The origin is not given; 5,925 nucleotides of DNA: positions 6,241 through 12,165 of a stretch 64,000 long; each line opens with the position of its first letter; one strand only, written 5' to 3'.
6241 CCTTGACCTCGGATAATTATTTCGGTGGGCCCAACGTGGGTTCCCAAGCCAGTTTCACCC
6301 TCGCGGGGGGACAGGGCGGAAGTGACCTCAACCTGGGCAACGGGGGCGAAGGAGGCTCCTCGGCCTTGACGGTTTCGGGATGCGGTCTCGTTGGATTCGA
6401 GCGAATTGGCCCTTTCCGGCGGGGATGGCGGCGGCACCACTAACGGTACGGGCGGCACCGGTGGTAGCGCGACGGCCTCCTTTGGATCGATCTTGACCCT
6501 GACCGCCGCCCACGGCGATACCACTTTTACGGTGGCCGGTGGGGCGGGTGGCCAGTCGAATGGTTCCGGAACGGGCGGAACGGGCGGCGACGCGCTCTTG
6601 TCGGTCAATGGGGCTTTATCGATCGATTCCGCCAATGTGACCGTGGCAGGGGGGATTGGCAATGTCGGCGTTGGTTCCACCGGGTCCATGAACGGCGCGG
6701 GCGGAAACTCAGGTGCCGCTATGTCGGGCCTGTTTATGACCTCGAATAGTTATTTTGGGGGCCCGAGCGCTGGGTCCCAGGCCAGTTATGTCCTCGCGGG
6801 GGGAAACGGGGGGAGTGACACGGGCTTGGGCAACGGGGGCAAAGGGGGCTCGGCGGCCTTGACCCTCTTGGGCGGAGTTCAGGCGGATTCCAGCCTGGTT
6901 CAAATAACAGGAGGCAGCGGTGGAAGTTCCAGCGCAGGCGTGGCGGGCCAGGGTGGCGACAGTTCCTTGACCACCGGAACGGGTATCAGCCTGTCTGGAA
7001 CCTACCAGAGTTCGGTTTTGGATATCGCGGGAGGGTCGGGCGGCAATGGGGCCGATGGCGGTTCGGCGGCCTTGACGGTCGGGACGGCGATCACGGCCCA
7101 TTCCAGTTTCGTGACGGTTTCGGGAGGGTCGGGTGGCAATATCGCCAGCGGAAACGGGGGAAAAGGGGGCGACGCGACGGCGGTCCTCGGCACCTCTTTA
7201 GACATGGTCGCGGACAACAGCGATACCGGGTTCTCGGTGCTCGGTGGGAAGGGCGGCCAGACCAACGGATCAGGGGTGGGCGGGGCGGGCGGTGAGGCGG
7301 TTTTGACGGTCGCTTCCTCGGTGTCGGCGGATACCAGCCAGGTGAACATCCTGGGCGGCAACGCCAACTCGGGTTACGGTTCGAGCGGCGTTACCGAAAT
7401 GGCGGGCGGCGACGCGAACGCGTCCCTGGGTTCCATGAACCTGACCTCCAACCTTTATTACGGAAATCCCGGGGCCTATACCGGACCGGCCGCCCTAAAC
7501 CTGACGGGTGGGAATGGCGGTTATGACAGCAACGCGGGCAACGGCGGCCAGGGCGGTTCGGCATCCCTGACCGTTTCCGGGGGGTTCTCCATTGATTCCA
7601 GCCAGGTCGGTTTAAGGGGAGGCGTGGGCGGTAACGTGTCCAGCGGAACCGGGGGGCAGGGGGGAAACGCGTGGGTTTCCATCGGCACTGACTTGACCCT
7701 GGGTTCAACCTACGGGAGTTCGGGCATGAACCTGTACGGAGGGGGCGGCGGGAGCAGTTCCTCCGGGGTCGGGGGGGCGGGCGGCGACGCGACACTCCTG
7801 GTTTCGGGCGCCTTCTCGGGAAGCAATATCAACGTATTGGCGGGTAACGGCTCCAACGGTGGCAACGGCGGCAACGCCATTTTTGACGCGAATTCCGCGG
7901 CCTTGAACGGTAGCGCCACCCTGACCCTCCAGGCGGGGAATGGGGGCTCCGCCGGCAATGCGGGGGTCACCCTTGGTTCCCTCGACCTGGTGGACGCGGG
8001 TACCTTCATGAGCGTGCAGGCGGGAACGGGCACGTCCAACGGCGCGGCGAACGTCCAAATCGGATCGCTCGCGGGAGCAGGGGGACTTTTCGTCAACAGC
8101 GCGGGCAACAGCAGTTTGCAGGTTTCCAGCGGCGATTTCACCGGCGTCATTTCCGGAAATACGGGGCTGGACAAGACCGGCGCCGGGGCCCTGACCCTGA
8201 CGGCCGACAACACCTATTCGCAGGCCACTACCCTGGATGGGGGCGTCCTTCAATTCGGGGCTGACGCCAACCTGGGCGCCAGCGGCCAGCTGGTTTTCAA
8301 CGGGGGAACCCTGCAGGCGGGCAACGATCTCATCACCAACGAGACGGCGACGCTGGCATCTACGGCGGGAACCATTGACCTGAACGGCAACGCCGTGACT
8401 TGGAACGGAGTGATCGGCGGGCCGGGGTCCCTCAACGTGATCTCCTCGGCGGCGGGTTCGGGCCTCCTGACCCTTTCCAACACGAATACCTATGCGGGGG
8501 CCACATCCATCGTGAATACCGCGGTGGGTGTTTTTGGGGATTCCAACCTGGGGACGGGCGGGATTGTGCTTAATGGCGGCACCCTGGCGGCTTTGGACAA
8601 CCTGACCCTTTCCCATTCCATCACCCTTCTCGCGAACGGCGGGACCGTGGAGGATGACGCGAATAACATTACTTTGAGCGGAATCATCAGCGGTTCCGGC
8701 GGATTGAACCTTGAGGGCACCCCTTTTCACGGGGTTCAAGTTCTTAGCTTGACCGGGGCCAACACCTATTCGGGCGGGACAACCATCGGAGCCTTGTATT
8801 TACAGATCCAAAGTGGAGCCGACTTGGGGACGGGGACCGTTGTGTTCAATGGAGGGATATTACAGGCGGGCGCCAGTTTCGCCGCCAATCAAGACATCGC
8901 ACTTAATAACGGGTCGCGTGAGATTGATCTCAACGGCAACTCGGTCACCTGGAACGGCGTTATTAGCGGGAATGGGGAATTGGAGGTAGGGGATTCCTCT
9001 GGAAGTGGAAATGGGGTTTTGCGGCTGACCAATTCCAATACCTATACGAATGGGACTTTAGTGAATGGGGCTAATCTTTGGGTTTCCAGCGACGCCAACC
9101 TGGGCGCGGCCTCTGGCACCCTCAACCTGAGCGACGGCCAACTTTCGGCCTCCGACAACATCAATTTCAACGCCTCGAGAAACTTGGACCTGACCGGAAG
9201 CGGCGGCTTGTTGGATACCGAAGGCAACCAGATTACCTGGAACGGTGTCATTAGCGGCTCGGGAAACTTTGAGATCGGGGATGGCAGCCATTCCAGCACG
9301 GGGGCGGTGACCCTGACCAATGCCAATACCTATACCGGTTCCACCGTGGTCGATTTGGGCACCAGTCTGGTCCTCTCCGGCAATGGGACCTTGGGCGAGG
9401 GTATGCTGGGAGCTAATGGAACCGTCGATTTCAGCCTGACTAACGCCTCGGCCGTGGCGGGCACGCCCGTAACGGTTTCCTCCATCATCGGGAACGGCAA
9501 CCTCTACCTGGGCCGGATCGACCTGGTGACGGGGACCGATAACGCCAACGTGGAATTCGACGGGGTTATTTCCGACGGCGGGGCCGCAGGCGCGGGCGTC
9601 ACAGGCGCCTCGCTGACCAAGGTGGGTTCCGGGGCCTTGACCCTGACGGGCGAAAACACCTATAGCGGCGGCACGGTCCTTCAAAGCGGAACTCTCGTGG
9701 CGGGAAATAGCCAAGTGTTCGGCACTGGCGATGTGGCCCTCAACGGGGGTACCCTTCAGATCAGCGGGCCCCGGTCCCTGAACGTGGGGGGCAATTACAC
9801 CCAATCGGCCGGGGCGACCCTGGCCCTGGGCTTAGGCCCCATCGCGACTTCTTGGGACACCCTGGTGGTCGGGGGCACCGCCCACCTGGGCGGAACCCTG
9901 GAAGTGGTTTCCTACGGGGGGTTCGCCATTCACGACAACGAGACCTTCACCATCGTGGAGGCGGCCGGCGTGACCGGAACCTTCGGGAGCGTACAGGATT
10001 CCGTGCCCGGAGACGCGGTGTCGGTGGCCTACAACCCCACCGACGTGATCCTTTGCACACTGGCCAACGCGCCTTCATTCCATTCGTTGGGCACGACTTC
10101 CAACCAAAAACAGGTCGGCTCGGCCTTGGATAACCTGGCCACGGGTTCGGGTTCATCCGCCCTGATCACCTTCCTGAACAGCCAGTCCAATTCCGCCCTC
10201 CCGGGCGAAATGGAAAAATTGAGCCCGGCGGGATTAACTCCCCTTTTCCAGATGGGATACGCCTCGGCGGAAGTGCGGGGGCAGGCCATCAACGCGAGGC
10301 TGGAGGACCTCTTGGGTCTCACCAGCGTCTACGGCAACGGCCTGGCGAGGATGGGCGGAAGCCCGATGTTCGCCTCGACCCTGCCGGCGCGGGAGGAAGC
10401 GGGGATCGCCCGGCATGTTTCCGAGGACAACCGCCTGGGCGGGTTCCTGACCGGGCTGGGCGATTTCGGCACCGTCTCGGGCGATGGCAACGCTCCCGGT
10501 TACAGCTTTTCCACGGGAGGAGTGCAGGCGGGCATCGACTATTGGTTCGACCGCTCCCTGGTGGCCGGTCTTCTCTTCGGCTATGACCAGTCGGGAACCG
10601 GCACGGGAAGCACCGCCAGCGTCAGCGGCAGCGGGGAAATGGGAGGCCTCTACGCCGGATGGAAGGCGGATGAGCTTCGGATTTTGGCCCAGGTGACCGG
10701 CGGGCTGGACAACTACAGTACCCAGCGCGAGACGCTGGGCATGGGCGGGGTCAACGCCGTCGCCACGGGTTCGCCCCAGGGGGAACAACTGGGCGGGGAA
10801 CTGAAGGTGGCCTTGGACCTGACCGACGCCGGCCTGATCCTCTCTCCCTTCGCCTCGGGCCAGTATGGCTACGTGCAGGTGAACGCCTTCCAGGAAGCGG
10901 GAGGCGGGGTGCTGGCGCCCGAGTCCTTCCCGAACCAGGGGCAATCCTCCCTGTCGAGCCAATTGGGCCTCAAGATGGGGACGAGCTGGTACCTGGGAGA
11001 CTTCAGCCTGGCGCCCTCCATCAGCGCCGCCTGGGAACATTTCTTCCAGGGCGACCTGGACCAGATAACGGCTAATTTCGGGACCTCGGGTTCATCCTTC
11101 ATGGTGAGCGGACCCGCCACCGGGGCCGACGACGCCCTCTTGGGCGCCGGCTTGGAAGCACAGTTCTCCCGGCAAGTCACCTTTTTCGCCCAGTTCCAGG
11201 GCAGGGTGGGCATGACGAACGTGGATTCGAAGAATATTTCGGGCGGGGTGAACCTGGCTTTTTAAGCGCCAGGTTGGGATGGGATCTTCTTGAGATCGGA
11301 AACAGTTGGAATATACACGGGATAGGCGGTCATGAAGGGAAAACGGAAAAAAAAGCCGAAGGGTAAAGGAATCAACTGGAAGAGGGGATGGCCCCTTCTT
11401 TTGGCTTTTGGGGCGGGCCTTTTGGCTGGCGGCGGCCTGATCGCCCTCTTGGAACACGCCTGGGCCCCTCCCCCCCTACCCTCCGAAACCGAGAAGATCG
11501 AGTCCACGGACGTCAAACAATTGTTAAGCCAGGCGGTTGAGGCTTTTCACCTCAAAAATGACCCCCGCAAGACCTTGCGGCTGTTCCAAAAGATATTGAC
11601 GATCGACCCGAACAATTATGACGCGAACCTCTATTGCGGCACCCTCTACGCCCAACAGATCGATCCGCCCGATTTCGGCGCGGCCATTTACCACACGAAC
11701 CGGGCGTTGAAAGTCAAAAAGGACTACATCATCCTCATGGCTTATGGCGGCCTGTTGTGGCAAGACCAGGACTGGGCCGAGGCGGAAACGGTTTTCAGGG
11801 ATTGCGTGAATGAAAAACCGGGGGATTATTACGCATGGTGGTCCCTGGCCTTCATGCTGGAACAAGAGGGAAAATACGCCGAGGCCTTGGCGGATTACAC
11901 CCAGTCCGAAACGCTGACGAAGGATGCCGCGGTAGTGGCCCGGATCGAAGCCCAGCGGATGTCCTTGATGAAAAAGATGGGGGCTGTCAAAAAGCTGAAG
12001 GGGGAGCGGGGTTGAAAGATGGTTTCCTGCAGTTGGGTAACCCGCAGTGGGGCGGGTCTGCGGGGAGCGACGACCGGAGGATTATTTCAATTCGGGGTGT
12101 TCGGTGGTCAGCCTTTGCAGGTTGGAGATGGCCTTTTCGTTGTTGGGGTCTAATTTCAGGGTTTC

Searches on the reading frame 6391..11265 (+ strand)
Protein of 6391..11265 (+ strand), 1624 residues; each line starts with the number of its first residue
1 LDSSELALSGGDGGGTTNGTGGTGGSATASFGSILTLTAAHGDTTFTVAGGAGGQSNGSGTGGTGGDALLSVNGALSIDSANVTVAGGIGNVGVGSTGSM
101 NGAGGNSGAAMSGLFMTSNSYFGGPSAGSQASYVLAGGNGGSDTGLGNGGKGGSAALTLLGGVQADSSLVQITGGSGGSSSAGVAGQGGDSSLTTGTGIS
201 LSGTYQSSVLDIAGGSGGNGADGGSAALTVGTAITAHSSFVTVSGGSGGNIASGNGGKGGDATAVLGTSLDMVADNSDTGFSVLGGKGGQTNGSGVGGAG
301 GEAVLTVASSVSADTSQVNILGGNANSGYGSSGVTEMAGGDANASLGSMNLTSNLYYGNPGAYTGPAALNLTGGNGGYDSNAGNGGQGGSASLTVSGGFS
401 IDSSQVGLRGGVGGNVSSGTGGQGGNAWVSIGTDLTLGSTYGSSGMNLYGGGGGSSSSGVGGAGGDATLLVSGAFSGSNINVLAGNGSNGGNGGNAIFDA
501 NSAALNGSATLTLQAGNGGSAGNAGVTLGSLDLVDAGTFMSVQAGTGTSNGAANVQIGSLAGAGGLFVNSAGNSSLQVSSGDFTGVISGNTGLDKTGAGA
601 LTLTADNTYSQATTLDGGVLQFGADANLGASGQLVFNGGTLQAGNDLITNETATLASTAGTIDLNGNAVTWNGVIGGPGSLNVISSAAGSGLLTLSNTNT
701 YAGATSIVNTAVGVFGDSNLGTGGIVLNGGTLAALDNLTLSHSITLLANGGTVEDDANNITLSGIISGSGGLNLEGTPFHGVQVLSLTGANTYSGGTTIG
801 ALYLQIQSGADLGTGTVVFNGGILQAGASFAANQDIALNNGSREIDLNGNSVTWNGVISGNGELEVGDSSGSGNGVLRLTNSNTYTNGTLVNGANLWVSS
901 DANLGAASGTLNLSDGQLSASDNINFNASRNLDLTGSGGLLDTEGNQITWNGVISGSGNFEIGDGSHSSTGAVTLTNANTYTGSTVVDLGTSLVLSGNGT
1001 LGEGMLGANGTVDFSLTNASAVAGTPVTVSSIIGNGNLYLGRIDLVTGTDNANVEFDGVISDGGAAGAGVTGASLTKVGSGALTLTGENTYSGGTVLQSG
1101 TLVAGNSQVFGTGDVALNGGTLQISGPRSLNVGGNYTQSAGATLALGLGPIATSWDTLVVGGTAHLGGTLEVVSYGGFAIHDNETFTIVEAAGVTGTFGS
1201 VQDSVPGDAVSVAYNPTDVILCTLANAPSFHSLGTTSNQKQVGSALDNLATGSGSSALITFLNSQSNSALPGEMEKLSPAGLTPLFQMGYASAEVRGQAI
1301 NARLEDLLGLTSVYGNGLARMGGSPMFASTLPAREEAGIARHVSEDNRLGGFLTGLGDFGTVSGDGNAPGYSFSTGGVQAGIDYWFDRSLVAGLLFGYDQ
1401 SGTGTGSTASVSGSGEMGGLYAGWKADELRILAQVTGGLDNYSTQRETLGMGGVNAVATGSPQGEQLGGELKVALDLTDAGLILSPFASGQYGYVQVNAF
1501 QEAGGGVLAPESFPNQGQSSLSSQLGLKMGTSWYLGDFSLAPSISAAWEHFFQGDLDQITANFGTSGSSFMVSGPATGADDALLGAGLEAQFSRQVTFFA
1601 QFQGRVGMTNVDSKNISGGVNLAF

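Call 17: search_protein_families(library=ncbifam, proteins=[window:6391-11265:+], max_evalue=0.001)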
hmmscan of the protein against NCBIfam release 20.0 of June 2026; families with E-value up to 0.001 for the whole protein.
window:6391-11265:+ (1624 aa): 2 families
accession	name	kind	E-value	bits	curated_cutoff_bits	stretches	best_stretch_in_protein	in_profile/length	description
NF051851.1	AtpSerPepEprS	equivalog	1.3e-22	79.7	1700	1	1065-1610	442-975/988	autotransporter serine peptidase EprS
TIGR02601.1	autotrns_rpt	repeat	7.9e-19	67.1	19.85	2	1074-1105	1-32/32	beta strand repeat protein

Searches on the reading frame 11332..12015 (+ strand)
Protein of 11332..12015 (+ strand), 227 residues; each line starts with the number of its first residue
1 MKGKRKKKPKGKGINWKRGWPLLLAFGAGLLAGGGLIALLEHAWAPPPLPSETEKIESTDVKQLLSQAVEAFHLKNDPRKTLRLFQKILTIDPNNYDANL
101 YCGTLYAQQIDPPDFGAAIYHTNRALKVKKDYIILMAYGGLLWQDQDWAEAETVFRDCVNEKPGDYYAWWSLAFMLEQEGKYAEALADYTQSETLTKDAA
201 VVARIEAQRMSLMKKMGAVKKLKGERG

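Call 17: search_protein_families(library=ncbifam, proteins=[window:11332-12015:+], max_evalue=0.001)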
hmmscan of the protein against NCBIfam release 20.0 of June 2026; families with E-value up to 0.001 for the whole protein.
window:11332-12015:+ (227 aa): 7 families
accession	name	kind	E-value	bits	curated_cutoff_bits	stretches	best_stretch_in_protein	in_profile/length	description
NF040959.1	MamA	equivalog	1.8e-07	30.8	200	1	55-194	65-201/204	magnetosome protein MamA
TIGR02917.1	PEP_TPR_lipo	equivalog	8.7e-07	27.2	312.2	1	75-202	682-806/899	XrtA/PEP-CTERM system TPR-repeat protein PrsT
NF033920.0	C39_PA2778_fam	equivalog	4.9e-06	26.1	150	1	128-193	186-251/255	PA2778 family cysteine peptidase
TIGR02552.1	LcrH_SycD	equivalog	8.6e-06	25.5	104.8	1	141-207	27-93/136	SycD/LcrH family type III secretion system chaperone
TIGR00540.1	TPR_hemY_coli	hypoth_equivalog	8.8e-06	24.7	142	1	129-192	323-385/385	heme biosynthesis-associated TPR protein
TIGR02521.1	type_IV_pilW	equivalog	1.9e-05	24.4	154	0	75-160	44-127/234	type IV pilus biogenesis/stability protein PilW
TIGR03939.1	PGA_TPR_OMP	equivalog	2e-05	23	366.65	0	54-165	387-496/800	poly-beta-1,6 N-acetyl-D-glucosamine export porin PgaA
